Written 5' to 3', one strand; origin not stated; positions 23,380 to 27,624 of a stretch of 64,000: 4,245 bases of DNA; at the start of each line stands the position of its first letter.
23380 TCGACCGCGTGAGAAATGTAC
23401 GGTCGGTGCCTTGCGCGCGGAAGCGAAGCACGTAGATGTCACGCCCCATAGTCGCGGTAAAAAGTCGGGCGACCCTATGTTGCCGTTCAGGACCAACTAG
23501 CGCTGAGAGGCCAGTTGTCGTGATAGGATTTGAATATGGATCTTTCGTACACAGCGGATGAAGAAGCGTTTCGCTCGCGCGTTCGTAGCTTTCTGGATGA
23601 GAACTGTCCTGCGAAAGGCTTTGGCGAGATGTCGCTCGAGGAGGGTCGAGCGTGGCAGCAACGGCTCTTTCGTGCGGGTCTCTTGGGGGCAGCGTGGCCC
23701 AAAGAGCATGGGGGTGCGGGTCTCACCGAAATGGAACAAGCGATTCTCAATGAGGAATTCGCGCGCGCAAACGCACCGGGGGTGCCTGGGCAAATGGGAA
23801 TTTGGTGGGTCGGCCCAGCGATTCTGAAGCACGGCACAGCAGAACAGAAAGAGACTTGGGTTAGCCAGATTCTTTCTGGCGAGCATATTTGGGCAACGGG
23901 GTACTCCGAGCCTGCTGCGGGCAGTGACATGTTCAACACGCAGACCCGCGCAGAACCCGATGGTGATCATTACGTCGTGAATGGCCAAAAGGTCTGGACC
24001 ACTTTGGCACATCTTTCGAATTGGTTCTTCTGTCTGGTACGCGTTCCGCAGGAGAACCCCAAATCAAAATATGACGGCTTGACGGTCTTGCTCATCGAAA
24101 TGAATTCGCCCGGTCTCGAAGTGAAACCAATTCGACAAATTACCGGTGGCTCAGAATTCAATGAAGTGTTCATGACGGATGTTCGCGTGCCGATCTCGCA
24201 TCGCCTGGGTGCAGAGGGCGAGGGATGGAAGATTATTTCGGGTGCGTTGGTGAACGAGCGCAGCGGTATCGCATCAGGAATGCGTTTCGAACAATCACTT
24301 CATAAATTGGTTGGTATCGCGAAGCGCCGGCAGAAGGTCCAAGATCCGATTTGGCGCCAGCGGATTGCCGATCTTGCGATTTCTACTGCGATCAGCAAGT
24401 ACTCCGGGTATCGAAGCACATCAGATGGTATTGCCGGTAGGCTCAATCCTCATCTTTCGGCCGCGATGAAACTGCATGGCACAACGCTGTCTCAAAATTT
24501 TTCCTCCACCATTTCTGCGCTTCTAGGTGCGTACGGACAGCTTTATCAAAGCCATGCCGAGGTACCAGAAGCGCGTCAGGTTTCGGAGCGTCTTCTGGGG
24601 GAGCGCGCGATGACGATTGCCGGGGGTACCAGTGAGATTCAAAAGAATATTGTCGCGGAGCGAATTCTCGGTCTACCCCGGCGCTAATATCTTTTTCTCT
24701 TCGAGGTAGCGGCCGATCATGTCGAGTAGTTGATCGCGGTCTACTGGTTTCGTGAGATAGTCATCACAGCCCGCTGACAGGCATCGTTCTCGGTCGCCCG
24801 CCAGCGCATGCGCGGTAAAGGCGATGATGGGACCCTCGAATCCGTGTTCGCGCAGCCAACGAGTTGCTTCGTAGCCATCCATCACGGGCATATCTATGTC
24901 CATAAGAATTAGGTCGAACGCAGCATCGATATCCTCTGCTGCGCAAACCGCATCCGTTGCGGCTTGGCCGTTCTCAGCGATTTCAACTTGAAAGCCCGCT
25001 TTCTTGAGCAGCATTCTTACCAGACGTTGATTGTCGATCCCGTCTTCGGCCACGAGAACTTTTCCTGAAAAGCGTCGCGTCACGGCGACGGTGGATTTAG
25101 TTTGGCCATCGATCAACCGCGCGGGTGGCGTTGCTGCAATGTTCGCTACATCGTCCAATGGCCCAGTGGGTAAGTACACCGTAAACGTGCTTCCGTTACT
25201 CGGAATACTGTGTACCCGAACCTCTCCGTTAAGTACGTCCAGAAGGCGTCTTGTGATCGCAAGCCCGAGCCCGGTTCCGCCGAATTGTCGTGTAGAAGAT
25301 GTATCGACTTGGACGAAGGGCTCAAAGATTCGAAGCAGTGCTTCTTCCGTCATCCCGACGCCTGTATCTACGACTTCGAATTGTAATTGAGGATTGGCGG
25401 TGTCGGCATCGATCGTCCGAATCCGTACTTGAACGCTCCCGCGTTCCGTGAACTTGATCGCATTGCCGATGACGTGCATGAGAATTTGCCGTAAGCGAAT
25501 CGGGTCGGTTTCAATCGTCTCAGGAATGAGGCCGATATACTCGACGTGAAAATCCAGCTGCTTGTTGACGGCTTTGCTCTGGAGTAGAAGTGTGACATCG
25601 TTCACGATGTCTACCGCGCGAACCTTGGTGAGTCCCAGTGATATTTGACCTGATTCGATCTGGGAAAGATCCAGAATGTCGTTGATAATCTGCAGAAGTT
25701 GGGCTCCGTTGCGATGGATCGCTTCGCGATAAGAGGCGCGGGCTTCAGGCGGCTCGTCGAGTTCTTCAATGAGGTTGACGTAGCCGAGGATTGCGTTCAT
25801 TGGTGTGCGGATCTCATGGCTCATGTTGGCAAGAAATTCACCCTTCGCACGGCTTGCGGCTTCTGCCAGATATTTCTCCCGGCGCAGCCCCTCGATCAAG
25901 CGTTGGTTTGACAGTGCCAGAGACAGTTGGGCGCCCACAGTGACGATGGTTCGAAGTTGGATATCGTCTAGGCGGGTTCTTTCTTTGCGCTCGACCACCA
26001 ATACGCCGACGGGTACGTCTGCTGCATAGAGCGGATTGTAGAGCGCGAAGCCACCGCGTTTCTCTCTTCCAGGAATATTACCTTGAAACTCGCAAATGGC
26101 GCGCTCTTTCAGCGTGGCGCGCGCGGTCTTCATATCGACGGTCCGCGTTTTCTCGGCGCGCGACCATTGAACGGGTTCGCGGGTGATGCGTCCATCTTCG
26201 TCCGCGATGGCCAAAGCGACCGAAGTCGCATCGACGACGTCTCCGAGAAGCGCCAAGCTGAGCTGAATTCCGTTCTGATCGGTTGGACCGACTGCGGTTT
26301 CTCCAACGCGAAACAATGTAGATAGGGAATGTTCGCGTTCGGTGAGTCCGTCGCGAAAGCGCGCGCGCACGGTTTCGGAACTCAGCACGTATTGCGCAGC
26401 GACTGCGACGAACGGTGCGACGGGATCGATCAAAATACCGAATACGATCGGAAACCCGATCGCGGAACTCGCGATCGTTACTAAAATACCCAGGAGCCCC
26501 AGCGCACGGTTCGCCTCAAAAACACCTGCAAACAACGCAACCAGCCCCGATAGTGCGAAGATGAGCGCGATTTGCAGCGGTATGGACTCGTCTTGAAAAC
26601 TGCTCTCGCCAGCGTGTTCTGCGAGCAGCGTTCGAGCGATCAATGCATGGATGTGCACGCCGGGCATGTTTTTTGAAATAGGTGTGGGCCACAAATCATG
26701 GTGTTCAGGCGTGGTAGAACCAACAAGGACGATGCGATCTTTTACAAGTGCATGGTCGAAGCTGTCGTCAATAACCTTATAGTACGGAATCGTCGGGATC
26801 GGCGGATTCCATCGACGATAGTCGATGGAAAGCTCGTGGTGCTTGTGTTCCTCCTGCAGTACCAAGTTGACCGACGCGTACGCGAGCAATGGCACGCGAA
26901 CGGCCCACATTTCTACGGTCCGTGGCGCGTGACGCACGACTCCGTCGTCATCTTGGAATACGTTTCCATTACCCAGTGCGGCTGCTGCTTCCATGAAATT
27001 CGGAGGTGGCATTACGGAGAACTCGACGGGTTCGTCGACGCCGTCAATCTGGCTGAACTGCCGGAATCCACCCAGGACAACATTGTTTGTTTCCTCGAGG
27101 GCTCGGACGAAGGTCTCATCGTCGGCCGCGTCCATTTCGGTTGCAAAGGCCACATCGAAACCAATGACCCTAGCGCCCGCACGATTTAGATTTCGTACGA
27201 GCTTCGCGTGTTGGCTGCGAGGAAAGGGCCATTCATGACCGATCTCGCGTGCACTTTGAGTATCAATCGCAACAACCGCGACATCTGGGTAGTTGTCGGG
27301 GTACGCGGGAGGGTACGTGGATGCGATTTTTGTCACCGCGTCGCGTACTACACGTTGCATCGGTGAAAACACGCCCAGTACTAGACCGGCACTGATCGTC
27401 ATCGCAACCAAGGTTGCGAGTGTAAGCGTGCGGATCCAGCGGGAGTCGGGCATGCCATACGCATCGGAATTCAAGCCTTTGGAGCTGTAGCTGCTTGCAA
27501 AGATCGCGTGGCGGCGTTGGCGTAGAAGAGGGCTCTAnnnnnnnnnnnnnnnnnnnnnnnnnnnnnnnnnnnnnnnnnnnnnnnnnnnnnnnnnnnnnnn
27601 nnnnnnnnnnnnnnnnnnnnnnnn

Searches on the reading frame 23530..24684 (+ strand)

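Call 11: search_protein_families(library=pfam, proteins=[window:23530-24684:+], max_evalue=0.001)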
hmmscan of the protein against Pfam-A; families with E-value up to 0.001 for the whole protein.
window:23530-24684:+ (385 aa): 3 families
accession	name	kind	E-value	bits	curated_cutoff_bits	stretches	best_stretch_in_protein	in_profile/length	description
PF02771.21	Acyl-CoA_dh_N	-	1.3e-20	74.3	22.9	1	8-118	1-113/113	Acyl-CoA dehydrogenase, N-terminal domain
PF02770.24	Acyl-CoA_dh_M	-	1.3e-18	67.3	33.3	1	122-217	1-96/97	Acyl-CoA dehydrogenase, middle domain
PF00441.29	Acyl-CoA_dh_1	-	1.3e-16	61.5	22.4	1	230-380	1-150/150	Acyl-CoA dehydrogenase, C-terminal domain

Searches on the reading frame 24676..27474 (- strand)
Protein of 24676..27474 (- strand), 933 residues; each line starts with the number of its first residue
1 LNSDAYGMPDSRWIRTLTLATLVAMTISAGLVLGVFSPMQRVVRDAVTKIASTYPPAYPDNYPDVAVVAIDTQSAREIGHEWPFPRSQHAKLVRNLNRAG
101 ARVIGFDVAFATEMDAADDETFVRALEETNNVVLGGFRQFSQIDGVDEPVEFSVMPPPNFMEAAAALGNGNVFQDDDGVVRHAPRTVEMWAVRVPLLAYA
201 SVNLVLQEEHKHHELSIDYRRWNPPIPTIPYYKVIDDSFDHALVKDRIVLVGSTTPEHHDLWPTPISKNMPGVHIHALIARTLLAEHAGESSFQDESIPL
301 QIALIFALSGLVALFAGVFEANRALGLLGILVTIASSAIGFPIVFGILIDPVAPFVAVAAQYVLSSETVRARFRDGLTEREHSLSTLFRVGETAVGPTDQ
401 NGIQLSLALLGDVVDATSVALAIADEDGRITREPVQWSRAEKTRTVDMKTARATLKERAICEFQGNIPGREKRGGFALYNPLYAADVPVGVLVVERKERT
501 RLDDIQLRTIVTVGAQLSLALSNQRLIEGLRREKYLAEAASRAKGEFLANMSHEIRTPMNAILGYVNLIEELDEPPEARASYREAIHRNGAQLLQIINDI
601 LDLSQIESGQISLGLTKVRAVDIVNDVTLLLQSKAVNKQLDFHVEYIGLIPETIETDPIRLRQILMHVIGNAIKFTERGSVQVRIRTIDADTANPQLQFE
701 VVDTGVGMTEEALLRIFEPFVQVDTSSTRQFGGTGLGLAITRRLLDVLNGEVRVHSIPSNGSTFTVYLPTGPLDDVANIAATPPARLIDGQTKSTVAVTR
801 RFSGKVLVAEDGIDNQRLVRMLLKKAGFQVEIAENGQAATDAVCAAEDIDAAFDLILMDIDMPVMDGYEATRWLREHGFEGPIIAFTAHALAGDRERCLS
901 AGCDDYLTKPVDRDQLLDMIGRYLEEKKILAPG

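Call 11: search_protein_families(library=pfam, proteins=[window:24676-27474:-], max_evalue=0.001)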
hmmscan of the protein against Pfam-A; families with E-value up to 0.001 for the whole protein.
window:24676-27474:- (933 aa): 5 families
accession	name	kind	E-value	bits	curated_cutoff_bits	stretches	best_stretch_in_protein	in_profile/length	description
PF05226.16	CHASE2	-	1.1e-47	163.2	26.3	1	27-311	6-254/257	CHASE2 domain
PF02518.31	HATPase_c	-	1.2e-27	97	26.4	1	656-770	1-109/111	Histidine kinase-, DNA gyrase B-, and HSP90-like ATPase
PF00072.30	Response_reg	-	1.6e-26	93.1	30.2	1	806-920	1-110/111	Response regulator receiver domain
PF00512.31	HisKA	-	8.4e-21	74.2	26.9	1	543-609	1-66/66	His Kinase A (phospho-acceptor) domain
PF13492.12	GAF_3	-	4.3e-06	27.6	27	1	407-523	10-129/129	GAF domain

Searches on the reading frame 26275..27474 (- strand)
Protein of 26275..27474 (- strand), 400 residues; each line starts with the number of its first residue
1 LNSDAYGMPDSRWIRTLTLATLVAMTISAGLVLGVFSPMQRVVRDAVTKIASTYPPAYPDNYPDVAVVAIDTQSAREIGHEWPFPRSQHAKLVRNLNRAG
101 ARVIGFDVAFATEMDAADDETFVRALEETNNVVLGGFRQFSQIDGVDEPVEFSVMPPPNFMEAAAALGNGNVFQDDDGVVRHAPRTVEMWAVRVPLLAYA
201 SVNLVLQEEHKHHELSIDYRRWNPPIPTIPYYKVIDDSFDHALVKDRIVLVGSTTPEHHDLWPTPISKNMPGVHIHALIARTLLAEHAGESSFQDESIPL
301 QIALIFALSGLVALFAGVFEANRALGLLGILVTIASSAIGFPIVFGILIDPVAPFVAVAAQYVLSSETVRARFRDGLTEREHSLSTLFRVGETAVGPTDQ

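Call 66: find_homologous_proteins(query=window:26275-27474:-, max_evalue=1e-10)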
Query window:26275-27474:- (400 aa): 12 proteins with E <= 1e-10 among 8000 candidates.
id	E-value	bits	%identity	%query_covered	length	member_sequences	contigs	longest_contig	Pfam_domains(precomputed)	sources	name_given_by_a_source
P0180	4.7e-26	110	33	68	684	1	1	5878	PF07238.20,PF05226.17,PF00211.26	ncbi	-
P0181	2.5e-21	95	32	55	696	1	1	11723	PF07238.20,PF05226.17,PF00211.26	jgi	jgi:adenylate cyclase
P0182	8.0e-21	93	31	71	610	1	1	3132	PF05226.17,PF00211.26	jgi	jgi:adenylate cyclase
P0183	4.7e-20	91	30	68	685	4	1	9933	PF07238.20,PF05226.17,PF00211.26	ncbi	-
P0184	7.4e-20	90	27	77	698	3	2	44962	PF07238.20,PF05226.17,PF00211.26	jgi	jgi:adenylate cyclase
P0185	1.5e-17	82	29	59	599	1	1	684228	PF05226.17,PF00211.26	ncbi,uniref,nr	ncbi:CHASE2 domain-containing protein [Sphingorhabdus sp. EL138]|uniref:CHASE2 domain-containing pro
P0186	1.9e-17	82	29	84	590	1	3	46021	PF05226.17,PF13487.13,PF01966.29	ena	-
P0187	5.2e-16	77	31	61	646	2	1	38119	PF05226.17,PF02518.32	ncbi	-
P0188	9.0e-15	73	31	53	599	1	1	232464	PF05226.17,PF00211.26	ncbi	-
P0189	1.1e-12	66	31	56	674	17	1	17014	PF05226.17,PF02518.32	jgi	-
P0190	2.5e-12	65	29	77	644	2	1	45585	PF05226.17,PF00211.26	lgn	-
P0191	3.3e-11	61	33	55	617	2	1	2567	PF05226.17,PF00211.26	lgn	-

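Call 67: find_encoding_contigs(protein=P0187, flank=6000, max_places=1)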
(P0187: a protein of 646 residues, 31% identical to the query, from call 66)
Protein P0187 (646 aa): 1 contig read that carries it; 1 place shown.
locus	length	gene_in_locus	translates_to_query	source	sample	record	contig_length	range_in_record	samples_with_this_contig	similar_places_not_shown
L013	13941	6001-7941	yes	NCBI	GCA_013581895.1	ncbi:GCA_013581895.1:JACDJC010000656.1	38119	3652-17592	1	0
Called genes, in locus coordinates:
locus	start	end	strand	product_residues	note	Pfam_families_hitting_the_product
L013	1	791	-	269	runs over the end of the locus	PF00691:OmpA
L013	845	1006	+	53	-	-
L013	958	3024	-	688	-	PF13089:PP_kinase_N, PF02503:PP_kinase, PF17941:PP_kinase_C_1, PF13091:PLDc_2 (weak), PF13090:PP_kinase_C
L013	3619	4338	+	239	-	PF00072:Response_reg, PF00486:Trans_reg_C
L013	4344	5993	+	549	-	PF01476:LysM (weak), PF04773:FecR, PF24421:Ig_J (faint)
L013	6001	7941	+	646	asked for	PF05226:CHASE2, PF02518:HATPase_c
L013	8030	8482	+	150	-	PF00300:His_Phos_1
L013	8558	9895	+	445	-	PF01514:YscJ_FliF, PF08345:YscJ_FliF_C (faint)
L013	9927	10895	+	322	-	PF03448:MgtE_N (faint), PF14842:FliG_N, PF14841:FliG_M, PF01706:FliG_C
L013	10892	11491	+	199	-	PF02108:FliH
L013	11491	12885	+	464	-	PF00006:ATP-synt_ab, PF18269:T3SS_ATPase_C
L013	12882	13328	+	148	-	PF02050:FliJ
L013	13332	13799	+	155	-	-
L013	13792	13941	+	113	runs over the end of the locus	PF04347:FliO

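Call 68: find_encoding_contigs(protein=P0184, flank=6000, max_places=1)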
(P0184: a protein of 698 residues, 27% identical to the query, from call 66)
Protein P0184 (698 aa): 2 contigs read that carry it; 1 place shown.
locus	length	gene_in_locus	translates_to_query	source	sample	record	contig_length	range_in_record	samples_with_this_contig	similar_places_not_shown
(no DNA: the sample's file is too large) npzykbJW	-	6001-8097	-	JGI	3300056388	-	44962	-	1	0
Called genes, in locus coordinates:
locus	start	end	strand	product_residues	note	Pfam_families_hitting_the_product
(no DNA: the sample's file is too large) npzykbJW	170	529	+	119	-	-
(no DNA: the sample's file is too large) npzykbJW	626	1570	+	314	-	-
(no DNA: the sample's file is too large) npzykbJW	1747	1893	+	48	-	-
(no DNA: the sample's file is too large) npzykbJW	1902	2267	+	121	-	PF01050:MannoseP_isomer, PF07883:Cupin_2 (weak)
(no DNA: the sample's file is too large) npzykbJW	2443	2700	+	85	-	-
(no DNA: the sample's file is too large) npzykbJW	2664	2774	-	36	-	-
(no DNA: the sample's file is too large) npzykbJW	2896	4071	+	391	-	PF07690:MFS_1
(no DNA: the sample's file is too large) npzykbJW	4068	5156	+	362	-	PF00005:ABC_tran, PF08402:TOBE_2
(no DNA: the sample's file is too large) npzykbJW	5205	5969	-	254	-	PF23023:Anti-Pycsar_Apyc1 (weak), PF00753:Lactamase_B, PF12706:Lactamase_B_2, PF02112:PDEase_II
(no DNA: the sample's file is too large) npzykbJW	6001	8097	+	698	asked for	PF05226:CHASE2, PF00211:Guanylate_cyc, PF07238:PilZ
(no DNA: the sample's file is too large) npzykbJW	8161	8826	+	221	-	PF02607:B12-binding_2, PF02310:B12-binding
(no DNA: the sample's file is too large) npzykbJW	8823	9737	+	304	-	PF02574:S-methyl_trans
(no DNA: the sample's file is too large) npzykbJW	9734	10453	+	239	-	-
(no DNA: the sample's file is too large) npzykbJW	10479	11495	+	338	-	PF01594:AI-2E_transport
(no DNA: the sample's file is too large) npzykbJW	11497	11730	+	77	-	PF26604:CBU_0592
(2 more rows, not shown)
